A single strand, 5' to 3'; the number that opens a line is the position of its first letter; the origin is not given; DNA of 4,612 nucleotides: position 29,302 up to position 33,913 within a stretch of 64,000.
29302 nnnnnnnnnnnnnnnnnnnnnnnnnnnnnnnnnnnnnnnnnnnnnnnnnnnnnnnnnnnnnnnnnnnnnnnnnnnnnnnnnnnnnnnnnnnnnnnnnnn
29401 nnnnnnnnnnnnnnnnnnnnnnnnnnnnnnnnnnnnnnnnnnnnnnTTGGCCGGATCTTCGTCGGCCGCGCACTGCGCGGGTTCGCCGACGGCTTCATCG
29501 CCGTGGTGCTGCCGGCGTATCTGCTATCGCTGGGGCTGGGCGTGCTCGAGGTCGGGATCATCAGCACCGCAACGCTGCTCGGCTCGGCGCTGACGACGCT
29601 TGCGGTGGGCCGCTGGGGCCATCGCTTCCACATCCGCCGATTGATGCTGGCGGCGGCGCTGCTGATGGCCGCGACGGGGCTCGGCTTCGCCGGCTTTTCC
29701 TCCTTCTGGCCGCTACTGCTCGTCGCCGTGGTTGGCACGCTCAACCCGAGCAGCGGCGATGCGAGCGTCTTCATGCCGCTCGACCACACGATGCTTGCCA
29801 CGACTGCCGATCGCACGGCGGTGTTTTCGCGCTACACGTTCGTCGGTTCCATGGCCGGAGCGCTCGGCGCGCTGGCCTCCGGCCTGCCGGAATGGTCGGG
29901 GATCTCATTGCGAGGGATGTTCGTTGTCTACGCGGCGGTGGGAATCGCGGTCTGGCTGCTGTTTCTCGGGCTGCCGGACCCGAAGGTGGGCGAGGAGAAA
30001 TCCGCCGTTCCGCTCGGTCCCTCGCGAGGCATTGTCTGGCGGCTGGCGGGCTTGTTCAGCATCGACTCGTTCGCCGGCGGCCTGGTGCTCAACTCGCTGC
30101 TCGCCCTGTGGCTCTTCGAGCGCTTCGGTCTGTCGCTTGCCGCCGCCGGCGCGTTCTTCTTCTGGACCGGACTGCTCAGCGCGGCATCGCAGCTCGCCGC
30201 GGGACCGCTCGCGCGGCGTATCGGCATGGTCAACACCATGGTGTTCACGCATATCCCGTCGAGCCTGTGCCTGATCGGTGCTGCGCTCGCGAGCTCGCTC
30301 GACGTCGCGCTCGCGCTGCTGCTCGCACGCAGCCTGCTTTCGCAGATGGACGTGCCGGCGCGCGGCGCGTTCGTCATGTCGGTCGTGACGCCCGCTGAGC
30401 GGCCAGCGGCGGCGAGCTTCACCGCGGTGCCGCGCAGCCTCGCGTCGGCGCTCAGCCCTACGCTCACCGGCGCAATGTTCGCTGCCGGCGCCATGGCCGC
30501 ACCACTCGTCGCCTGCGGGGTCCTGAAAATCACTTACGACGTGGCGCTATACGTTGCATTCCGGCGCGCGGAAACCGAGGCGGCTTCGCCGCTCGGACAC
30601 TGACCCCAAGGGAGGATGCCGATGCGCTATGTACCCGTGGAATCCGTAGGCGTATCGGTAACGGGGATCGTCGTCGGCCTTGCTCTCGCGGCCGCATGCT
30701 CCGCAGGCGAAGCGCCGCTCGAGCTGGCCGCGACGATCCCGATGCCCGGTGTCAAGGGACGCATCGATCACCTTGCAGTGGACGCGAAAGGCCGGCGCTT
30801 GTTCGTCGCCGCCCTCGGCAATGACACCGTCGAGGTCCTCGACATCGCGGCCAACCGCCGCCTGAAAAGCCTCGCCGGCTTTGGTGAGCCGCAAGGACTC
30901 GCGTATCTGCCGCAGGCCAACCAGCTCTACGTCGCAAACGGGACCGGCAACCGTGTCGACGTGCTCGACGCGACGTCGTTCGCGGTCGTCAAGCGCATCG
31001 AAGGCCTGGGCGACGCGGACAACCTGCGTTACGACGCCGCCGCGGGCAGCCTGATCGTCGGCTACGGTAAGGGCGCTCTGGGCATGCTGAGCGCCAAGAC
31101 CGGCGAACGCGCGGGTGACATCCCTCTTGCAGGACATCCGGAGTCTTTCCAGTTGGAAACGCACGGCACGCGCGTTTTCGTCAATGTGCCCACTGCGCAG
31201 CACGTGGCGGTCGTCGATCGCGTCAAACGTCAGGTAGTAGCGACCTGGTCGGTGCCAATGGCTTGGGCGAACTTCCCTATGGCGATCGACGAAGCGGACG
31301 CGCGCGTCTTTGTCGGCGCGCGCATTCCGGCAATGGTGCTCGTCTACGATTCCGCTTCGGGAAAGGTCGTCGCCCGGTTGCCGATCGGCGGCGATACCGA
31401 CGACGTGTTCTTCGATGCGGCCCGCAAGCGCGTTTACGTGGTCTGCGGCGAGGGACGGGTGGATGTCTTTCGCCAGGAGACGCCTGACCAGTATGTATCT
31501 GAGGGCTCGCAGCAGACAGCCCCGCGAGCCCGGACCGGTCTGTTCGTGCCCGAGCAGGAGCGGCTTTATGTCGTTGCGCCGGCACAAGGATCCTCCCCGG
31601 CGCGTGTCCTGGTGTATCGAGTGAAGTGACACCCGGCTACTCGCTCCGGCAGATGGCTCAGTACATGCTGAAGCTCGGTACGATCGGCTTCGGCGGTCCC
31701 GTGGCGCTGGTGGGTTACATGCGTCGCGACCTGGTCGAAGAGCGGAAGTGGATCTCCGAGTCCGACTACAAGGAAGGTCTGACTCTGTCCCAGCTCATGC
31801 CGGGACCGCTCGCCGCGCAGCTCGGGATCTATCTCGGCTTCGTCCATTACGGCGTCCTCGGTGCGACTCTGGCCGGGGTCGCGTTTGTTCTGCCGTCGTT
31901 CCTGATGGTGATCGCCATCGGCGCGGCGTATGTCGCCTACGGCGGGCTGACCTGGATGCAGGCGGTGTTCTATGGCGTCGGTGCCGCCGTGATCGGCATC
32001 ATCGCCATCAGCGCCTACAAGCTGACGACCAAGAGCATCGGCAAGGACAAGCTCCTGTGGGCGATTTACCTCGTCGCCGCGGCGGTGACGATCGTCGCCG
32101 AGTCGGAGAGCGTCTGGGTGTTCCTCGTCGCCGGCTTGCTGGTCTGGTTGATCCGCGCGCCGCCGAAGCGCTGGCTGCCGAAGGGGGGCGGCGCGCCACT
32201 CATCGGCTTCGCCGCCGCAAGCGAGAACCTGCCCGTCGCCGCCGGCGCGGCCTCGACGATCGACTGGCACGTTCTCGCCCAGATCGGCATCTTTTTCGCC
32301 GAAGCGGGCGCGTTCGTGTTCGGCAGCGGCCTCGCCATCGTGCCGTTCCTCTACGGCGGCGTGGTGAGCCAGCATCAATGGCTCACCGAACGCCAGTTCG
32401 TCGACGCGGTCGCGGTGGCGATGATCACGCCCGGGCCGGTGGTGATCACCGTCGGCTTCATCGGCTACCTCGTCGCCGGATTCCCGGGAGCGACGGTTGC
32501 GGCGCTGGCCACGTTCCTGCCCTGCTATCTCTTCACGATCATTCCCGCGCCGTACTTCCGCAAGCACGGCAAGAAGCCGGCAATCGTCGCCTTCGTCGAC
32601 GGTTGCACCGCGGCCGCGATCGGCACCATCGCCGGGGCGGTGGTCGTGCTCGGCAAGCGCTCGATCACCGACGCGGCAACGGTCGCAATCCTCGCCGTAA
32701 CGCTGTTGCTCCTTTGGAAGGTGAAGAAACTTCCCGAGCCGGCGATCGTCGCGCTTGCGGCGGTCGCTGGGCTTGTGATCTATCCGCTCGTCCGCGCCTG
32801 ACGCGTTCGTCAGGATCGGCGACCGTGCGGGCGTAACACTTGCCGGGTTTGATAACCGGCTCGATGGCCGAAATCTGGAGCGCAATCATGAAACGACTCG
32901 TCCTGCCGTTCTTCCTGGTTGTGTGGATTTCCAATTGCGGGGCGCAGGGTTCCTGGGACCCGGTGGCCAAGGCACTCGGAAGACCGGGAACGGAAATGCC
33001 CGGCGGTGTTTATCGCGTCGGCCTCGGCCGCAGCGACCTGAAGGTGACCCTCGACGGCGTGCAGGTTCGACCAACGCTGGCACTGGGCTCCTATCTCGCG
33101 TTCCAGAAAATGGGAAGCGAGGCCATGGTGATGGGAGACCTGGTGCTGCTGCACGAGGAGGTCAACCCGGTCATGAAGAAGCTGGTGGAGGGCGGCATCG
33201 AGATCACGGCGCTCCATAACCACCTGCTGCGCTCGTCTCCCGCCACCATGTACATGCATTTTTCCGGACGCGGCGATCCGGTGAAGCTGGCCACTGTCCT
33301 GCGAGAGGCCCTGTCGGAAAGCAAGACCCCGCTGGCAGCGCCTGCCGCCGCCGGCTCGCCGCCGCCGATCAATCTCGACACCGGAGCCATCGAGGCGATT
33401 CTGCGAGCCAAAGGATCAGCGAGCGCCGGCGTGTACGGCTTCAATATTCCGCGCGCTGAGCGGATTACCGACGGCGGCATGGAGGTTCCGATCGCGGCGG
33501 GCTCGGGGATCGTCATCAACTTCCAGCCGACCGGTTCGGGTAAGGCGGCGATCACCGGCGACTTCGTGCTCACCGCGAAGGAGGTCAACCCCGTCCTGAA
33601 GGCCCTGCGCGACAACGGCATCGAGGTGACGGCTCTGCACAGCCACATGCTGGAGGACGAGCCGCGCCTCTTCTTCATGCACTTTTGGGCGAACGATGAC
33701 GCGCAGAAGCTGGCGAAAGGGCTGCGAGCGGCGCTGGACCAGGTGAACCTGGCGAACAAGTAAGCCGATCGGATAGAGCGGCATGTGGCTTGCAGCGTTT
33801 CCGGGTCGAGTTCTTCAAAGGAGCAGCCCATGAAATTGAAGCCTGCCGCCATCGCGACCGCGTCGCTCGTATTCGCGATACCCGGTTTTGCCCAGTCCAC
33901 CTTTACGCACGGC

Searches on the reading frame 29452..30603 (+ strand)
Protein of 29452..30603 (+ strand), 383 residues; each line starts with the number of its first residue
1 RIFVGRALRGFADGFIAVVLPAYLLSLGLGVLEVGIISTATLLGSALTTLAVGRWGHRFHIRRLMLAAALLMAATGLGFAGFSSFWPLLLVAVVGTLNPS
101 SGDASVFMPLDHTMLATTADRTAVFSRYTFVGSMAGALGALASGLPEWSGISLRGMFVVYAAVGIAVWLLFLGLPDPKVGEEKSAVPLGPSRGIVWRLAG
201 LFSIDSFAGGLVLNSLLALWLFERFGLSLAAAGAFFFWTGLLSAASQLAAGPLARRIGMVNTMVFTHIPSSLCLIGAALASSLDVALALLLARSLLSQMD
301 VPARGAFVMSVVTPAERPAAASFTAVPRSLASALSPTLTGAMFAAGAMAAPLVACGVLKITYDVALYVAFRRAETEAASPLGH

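Call 51: search_protein_families(library=ncbifam, proteins=[window:29452-30603:+], max_evalue=0.001)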
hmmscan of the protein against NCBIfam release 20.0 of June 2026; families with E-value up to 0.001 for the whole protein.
window:29452-30603:+ (383 aa): 3 families
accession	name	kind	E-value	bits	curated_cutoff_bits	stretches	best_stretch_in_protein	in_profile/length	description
TIGR00900.1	2A0121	subfamily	3.5e-06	26.6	319.6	0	12-144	225-357/364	H+ Antiporter protein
TIGR00880.1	2_A_01_02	superfamily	2.7e-05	24.3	131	1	241-368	5-136/141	multidrug resistance protein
TIGR00881.1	2A0104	subfamily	0.00011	21.4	407.75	0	221-344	21-144/379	phosphoglycerate transporter protein PgtP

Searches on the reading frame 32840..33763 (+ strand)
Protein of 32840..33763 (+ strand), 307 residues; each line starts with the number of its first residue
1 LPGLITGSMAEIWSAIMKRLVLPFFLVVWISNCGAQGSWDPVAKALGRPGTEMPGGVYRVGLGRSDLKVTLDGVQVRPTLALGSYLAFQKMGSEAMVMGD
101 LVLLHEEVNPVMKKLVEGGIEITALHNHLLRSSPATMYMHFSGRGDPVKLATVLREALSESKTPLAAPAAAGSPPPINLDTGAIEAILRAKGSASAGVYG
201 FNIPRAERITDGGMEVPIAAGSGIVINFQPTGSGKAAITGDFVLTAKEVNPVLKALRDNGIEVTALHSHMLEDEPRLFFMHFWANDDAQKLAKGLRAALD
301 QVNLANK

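Call 3: search_protein_families(library=pfam, proteins=[window:32840-33763:+], max_evalue=0.01)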
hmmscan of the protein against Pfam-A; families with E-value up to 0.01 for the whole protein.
window:32840-33763:+ (307 aa): 1 family
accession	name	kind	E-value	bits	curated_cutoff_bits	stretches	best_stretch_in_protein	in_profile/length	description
PF07485.16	DUF1529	-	2.7e-89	295.6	25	2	41-159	2-120/121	Domain of Unknown Function (DUF1259)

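Call 4: search_protein_families(library=ncbifam, proteins=[window:32840-33763:+], max_evalue=0.01)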
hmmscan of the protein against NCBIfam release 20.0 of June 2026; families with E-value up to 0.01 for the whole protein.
window:32840-33763:+ (307 aa): 0 families
